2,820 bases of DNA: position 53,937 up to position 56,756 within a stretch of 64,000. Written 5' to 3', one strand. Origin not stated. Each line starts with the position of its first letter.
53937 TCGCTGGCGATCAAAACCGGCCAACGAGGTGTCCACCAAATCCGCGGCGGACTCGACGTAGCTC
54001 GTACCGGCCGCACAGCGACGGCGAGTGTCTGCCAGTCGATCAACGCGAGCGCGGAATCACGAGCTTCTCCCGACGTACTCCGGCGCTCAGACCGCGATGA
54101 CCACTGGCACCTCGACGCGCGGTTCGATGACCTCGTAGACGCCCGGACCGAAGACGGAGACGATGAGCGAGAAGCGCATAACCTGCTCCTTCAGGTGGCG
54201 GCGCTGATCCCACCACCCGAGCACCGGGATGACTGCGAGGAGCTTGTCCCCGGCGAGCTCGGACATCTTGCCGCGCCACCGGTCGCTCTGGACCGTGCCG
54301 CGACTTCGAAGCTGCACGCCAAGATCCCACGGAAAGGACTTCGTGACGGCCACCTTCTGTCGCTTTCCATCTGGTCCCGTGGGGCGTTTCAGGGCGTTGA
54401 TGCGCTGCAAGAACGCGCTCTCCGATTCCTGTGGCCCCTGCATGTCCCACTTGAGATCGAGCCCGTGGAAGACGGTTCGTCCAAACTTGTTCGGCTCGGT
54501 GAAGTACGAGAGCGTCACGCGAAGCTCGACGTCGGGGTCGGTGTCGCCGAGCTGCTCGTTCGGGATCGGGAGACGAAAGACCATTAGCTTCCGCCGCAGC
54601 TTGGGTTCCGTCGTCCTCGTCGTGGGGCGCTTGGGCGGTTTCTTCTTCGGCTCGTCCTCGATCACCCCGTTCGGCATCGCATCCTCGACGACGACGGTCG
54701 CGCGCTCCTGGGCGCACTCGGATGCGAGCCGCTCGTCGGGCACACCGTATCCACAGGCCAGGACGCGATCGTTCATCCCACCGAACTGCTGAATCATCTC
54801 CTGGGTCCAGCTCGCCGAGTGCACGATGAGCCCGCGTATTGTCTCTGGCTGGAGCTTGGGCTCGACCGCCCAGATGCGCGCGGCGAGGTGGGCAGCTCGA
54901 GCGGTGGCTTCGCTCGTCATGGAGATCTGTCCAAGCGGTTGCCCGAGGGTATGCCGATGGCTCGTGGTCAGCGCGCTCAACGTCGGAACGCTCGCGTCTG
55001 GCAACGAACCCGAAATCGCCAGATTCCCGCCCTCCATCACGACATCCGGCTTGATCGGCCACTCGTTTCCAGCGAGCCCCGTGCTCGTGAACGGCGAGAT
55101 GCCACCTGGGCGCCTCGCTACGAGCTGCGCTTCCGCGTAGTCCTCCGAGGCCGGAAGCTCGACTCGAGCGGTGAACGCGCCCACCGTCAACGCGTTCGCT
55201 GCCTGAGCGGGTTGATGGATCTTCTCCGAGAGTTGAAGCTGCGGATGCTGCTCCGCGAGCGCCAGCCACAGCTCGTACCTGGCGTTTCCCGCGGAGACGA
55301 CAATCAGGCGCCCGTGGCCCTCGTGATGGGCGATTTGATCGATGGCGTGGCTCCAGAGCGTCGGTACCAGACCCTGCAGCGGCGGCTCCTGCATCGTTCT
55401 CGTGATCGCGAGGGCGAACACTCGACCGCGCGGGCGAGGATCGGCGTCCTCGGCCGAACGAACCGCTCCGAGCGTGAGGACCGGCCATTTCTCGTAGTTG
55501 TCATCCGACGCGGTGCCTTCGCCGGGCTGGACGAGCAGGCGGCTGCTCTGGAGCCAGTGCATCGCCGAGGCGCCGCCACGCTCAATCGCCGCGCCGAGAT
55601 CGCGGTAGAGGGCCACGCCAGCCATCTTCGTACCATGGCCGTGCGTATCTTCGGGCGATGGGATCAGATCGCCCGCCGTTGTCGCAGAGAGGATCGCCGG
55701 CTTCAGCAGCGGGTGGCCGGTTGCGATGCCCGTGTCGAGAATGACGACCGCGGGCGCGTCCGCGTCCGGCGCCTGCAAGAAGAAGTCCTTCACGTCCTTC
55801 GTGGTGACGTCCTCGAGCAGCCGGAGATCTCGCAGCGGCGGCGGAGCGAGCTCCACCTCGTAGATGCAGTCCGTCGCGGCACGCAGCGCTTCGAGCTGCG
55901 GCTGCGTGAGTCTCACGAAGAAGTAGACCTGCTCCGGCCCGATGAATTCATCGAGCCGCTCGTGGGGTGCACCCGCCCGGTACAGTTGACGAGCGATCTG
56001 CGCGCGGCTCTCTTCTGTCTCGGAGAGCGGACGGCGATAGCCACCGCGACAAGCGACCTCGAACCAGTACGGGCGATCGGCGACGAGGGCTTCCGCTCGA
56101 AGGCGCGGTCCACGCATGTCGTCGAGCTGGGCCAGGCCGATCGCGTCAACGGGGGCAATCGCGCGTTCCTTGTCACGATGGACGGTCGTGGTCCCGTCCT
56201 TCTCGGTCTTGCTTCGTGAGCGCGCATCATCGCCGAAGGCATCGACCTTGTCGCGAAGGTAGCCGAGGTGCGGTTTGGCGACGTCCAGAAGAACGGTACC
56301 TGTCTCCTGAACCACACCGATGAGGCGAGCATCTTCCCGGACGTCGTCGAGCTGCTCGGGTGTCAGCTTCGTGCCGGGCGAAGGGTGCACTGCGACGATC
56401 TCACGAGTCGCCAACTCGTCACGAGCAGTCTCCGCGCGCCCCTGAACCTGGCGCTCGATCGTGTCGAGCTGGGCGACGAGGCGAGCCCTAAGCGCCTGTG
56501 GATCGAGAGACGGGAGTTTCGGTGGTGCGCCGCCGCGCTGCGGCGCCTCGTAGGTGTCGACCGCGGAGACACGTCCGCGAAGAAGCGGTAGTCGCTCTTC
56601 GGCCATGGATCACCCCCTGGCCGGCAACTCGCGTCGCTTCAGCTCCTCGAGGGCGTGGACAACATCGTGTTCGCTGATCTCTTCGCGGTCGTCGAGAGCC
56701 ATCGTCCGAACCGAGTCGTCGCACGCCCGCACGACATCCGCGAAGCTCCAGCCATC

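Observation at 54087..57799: Translationally coupled Xis-like HTH / AAA+ ATPase / 839-aa S8 subtilase cassette on an integrase island: candidate uncharacterised conflict (defence) system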

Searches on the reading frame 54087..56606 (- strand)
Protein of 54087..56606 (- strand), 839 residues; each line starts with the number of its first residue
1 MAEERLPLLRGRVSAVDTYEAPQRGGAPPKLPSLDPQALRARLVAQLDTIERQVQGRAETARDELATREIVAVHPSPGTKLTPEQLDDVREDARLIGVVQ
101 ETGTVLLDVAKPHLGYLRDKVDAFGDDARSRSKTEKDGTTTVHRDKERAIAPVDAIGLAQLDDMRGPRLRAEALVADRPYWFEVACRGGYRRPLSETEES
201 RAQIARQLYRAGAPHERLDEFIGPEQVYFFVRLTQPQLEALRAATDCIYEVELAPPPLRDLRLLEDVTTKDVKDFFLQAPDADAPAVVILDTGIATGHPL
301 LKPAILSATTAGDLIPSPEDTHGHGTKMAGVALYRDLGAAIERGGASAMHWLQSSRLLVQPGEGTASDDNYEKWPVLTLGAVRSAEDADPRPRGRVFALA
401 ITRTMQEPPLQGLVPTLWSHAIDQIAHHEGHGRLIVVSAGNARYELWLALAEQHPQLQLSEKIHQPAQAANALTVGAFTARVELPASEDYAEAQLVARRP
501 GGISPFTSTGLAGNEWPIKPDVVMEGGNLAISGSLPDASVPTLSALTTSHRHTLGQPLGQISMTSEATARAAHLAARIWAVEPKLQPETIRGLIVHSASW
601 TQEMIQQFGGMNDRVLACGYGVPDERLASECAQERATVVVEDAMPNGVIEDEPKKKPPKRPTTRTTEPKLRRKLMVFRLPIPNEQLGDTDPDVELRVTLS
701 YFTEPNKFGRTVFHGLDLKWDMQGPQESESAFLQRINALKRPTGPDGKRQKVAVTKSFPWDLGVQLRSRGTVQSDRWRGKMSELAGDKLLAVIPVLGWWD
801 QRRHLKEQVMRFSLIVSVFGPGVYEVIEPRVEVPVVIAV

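Call 3: search_protein_families(library=padloc, proteins=[window:54087-56606:-], max_evalue=0.01)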
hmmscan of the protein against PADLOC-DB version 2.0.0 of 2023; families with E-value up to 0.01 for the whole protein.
window:54087-56606:- (839 aa): 8 families
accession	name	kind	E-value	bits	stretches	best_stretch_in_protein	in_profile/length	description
PDLC02198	IetS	-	2.3e-40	136.3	1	215-794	187-739/795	-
PDLC02197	IetS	-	7.4e-24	82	2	422-647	378-580/749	-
PDLC02201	IetS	-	6.1e-19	65.8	2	421-647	375-571/781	-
PDLC04233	IetS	-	7.8e-19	65.2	1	276-644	294-707/855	-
PDLC02199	IetS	-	1.1e-10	38.4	1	267-641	298-643/826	-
PDLC02200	IetS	-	4.5e-09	33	1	434-647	408-597/780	-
PDLC03014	subtilase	-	0.00016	19.3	1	281-600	170-377/391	-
PDLC04234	IetS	-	0.0009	15.6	0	456-538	492-572/656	-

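Call 4: search_protein_families(library=pfam, proteins=[window:54087-56606:-], max_evalue=0.01)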
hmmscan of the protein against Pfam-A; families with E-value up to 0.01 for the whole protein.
window:54087-56606:- (839 aa): 1 family
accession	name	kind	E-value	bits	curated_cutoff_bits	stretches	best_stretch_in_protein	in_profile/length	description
PF00082.27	Peptidase_S8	-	3.9e-42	145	21.8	1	285-605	4-274/288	Subtilase family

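Call 34: find_encoding_contigs(protein=window:54087-56606:-, flank=10000, max_places=3)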
Protein window:54087-56606:- (839 aa): no gene with exactly this product is on record in the collection.

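Call 35: find_homologous_proteins(query=window:54087-56606:-, max_evalue=1e-20)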
Query window:54087-56606:- (839 aa): 344 proteins with E <= 1e-20 among 8000 candidates; the best 120 are listed.
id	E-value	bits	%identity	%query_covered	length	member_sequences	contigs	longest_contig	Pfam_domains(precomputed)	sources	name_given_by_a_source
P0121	0.0e+0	1892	100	100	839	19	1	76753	PF00082.28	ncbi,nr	ncbi:S8 family peptidase [Candidatus Binatia bacterium]|nr:S8 family peptidase [Candidatus Binatia b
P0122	0.0e+0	1663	88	100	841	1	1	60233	PF00082.28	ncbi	-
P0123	0.0e+0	1557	82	99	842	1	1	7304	PF00082.28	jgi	jgi:hypothetical protein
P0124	0.0e+0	1545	80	100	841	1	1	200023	PF00082.28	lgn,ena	-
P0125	0.0e+0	1537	80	100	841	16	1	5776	PF00082.28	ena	-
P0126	0.0e+0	1520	79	100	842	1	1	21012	PF00082.28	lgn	-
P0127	0.0e+0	1518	79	100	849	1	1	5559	PF00082.28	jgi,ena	-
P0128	0.0e+0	1516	79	100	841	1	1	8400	PF00082.28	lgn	-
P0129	0.0e+0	1499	79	99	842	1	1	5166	PF00082.28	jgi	jgi:hypothetical protein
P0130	0.0e+0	1491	77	100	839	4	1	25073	PF00082.28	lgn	-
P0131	0.0e+0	1476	77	100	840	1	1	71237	PF00082.28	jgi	jgi:Subtilase family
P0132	0.0e+0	1474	78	100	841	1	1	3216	PF00082.28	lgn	-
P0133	0.0e+0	1470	77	100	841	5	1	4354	PF00082.28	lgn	-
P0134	0.0e+0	1462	77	100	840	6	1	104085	PF00082.28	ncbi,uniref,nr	ncbi:S8 family peptidase [Archangium violaceum]|uniref:S8 family peptidase n=1 Tax=Archangium violac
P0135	0.0e+0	1454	76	100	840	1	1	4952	PF00082.28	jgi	jgi:hypothetical protein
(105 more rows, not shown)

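Call 39: search_solved_structures(query=window:54087-56606:-, max_evalue=0.001)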
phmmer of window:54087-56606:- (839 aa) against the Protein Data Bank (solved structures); distinct sequences matched with E-value up to 0.001: 2.
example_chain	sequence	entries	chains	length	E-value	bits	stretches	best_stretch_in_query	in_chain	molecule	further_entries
2gko_A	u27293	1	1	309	0.00025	22.8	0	560-621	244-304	microbial serine proteinases; subtilisin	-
1ea7_A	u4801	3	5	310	0.00083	21.1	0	286-365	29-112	SERINE PROTEASE | 36KDA PROTEASE | Sphericase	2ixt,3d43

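Call 61: predict_structure(alignment_id=A1)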
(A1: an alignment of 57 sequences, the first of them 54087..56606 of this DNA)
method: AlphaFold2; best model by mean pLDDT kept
length: 839 residues; sequences in the alignment: 57
mean_pLDDT: 71.8   pTM: 0.71
mean pLDDT of the five models: 71.8, 70.9, 69.7, 69.1, 62.5
residues with pLDDT >= 90: 134; 70-90: 408; 50-70: 151; < 50: 146
segments of 3 or more residues with pLDDT < 50: 1-33, 138-140, 360-369, 403-416, 441-464, 508-517, 531-560, 708-714, 798-802, 833-839
pLDDT, mean of each block of 10 residues (from residue 1): 31 29 33 60 86 81 82 80 80 84 85 81 61 56 54 84 85 82 91 89 90 77 89 90 91 76 56 77 93 75 89 75 70 73 81 79 43 71 90 89 45 50 83 83 41 33 51 83 59 62 60 49 73 34 37 43 73 93 90 94 81 77 87 72 75 76 76 78 71 91 65 63 87 82 81 78 79 91 85 65 60 88 67 36
secondary structure, 60 per line:
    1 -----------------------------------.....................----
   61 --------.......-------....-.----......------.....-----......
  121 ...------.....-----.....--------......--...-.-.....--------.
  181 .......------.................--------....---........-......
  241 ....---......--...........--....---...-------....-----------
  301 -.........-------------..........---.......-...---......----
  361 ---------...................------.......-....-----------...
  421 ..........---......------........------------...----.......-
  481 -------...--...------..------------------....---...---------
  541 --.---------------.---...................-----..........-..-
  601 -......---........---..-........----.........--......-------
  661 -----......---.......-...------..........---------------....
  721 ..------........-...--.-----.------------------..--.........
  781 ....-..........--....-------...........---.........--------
elements in order (helices of 4 or more, strands of 3 or more residues): H36-56 E69-75 H83-86 E93-98 E105-109 H115-123 E130-134 E140-144 E153-158 H167-171 E180-187 H194-210 E219-222 E226-233 H235-244 E248-253 H256-266 H269-272 E276-278 E286-289 E305-310 H324-333 H337-343 E345-347 E351-356 H370-388 E395-401 H403-406 H418-430 E434-439 H446-453 E473-479 E493-495 E522-525 E529-531 H563-581 H587-596 H602-607 H611-618 H625-632 E637-645 E648-653 E666-671 E675-681 E692-701 E717-722 H729-736 E772-780 H781-784 E786-795 H798-801 E809-819 H823-831

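Call 67: search_protein_families(library=ncbifam, proteins=[window:54087-56606:-], max_evalue=0.001)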
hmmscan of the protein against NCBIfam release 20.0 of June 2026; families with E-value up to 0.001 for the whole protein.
window:54087-56606:- (839 aa): 2 families
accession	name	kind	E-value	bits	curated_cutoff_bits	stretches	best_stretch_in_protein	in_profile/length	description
NF042956.1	IteS_antiphage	equivalog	6.3e-18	64.4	900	2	421-642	375-573/747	S8 family anti-phage peptidase IteS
TIGR03921.1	T7SS_mycosin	equivalog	3.1e-08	33.1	278.75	0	287-484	17-188/353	type VII secretion-associated serine protease mycosin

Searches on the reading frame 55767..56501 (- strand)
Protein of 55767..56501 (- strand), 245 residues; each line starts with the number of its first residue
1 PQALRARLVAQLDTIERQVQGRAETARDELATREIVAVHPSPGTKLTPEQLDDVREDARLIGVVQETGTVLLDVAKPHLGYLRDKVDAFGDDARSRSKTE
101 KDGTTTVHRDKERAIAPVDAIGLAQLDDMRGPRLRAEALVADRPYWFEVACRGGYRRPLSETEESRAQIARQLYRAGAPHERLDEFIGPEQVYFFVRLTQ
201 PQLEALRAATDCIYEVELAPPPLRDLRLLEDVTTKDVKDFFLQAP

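Call 71: predict_structure(alignment_id=A2)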
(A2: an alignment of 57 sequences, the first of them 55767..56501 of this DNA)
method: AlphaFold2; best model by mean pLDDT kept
length: 245 residues; sequences in the alignment: 57
mean_pLDDT: 89.7   pTM: 0.83
mean pLDDT of the five models: 89.7, 87.2, 87.2, 85.9, 85.6
residues with pLDDT >= 90: 193; 70-90: 30; 50-70: 11; < 50: 11
segments of 3 or more residues with pLDDT < 50: 232-236, 241-245
pLDDT, mean of each block of 10 residues (from residue 1): 95 96 92 96 90 91 93 93 94 91 92 94 97 92 93 96 97 92 90 95 96 95 66 49 43
secondary structure, 60 per line:
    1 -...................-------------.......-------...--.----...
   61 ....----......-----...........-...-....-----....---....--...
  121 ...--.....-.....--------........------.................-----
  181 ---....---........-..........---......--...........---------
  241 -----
elements in order: H2-20 E34-40 E58-64 E69-74 H80-90 E96-99 E105-108 H112-115 E118-123 H126-129 H132-136 E145-152 H159-175 E184-187 E191-198 H200-209 E213-218 H221-231
